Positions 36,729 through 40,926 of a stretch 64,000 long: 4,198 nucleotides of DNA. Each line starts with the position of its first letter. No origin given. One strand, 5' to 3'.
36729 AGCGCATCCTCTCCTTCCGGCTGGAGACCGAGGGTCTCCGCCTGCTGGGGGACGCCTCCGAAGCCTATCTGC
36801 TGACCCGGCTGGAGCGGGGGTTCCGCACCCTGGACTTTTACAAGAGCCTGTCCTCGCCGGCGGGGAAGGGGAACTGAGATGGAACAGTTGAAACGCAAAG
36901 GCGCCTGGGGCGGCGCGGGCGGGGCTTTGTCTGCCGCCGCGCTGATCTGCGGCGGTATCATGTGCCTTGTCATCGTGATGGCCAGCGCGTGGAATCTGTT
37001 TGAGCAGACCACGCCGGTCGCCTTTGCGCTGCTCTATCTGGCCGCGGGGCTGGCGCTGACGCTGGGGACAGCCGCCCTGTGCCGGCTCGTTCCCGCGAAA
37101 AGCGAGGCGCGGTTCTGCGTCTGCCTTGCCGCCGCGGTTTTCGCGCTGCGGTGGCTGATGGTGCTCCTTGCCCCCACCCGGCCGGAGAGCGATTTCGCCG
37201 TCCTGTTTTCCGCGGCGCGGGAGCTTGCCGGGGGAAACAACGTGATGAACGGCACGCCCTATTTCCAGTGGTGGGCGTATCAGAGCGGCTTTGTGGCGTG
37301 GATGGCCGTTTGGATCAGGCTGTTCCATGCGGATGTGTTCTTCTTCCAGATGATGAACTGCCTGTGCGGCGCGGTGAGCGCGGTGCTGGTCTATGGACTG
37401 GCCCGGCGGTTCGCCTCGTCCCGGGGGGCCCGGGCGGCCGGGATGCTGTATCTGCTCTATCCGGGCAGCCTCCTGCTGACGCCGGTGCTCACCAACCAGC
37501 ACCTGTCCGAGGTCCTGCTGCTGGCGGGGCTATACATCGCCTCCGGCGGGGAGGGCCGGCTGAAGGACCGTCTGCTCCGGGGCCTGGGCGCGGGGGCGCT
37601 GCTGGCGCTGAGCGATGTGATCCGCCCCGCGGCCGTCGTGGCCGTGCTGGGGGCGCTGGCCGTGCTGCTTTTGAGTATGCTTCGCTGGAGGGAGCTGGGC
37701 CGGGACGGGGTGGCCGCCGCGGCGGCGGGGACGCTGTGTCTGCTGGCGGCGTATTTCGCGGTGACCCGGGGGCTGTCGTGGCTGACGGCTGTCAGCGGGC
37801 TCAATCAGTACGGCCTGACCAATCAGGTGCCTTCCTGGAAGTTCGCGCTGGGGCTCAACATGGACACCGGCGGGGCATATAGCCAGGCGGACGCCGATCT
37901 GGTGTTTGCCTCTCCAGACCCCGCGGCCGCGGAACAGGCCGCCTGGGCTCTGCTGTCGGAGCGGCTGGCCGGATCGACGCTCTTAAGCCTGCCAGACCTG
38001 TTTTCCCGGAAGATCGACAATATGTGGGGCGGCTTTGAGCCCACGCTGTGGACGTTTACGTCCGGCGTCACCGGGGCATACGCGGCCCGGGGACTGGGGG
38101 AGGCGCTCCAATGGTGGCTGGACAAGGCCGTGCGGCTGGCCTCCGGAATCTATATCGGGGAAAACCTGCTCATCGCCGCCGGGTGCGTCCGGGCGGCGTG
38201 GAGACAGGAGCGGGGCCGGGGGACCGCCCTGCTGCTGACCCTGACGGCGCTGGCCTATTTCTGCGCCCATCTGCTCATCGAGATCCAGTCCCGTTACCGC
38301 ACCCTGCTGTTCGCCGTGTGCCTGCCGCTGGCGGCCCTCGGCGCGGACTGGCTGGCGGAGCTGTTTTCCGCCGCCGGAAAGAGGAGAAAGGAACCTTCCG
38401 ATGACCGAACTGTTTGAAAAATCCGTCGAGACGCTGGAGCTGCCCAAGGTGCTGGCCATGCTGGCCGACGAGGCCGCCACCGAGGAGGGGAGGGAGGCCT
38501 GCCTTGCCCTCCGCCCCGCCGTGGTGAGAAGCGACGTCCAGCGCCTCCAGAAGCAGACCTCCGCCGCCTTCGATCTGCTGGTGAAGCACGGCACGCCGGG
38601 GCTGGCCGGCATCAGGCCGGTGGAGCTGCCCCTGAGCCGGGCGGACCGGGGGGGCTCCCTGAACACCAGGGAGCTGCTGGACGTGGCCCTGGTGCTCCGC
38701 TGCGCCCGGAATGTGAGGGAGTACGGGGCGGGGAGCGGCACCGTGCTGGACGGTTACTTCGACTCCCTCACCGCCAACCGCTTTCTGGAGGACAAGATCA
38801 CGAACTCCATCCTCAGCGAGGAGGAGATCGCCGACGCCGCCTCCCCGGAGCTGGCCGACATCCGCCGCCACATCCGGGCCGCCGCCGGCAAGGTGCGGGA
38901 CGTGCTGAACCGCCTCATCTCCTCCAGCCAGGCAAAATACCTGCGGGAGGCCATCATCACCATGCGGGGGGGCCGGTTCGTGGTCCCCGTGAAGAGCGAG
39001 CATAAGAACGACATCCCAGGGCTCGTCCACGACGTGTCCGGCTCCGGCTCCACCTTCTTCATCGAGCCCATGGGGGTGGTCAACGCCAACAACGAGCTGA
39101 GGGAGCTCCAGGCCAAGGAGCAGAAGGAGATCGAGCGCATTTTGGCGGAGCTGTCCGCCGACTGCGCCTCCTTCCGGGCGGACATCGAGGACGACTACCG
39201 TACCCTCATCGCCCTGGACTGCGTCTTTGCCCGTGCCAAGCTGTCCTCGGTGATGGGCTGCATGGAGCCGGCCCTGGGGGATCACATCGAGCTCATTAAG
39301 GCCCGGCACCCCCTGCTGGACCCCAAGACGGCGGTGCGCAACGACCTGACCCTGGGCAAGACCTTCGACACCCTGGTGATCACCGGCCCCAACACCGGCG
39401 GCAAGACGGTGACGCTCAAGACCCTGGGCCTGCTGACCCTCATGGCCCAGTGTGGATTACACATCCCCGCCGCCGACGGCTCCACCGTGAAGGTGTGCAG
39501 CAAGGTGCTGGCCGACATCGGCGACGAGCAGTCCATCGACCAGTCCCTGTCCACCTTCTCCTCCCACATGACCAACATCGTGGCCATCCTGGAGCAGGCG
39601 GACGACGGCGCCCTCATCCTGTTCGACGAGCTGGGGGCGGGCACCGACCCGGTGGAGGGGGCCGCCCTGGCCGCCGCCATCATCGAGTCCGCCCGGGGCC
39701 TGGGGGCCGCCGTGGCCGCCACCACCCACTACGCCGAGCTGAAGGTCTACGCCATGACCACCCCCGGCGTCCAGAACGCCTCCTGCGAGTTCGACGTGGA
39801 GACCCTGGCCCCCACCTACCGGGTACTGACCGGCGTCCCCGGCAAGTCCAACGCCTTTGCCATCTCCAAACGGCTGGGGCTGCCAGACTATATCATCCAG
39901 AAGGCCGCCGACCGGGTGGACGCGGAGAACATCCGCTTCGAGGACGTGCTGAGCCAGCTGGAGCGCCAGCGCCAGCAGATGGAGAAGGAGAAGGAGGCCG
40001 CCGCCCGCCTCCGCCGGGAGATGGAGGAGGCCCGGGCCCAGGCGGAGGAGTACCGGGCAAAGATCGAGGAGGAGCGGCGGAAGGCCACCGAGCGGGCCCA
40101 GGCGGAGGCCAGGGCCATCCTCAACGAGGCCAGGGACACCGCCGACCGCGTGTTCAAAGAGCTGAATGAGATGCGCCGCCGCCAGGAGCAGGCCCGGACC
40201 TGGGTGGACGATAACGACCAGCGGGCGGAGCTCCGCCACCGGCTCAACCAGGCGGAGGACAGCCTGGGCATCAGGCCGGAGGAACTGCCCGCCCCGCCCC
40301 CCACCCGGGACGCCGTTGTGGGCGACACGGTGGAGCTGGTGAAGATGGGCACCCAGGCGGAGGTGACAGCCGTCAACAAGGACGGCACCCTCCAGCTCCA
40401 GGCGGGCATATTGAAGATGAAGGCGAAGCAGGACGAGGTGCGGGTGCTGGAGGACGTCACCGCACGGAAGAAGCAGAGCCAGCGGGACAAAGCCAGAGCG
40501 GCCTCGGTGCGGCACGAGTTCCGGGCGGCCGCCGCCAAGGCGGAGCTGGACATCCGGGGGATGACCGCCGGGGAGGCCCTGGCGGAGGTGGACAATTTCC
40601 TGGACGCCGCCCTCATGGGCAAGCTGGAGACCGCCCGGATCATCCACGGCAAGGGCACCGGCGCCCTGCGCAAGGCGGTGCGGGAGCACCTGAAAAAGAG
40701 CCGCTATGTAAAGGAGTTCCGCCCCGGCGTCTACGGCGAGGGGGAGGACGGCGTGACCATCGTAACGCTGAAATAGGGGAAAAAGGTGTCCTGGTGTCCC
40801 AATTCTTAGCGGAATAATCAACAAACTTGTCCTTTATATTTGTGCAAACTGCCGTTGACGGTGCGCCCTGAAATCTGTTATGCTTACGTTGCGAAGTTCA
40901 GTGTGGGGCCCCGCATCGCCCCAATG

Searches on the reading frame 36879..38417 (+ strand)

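Call 62: search_protein_families(library=pfam, proteins=[window:36879-38417:+], max_evalue=0.00001)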
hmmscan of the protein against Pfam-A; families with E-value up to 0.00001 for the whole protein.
window:36879-38417:+ (512 aa): 1 family
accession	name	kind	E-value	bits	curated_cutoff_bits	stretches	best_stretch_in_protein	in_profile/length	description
PF13231.12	PMT_2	-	1.8e-07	31.9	26.1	1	140-289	7-152/160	Dolichyl-phosphate-mannose-protein mannosyltransferase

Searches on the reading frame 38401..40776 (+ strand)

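Call 62: search_protein_families(library=pfam, proteins=[window:38401-40776:+], max_evalue=0.00001)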
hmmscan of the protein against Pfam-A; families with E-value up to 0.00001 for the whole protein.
window:38401-40776:+ (791 aa): 3 families
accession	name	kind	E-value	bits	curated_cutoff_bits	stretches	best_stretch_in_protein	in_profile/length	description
PF00488.27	MutS_V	-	2e-33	116.4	30.2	1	325-505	1-183/188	MutS domain V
PF01713.27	Smr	-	1.1e-26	93.2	25.7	1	716-791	1-77/77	Smr domain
PF20297.4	MSSS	-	6e-09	35.9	26.8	1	640-679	1-41/42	MutS2 and Smr-associated SH3 domain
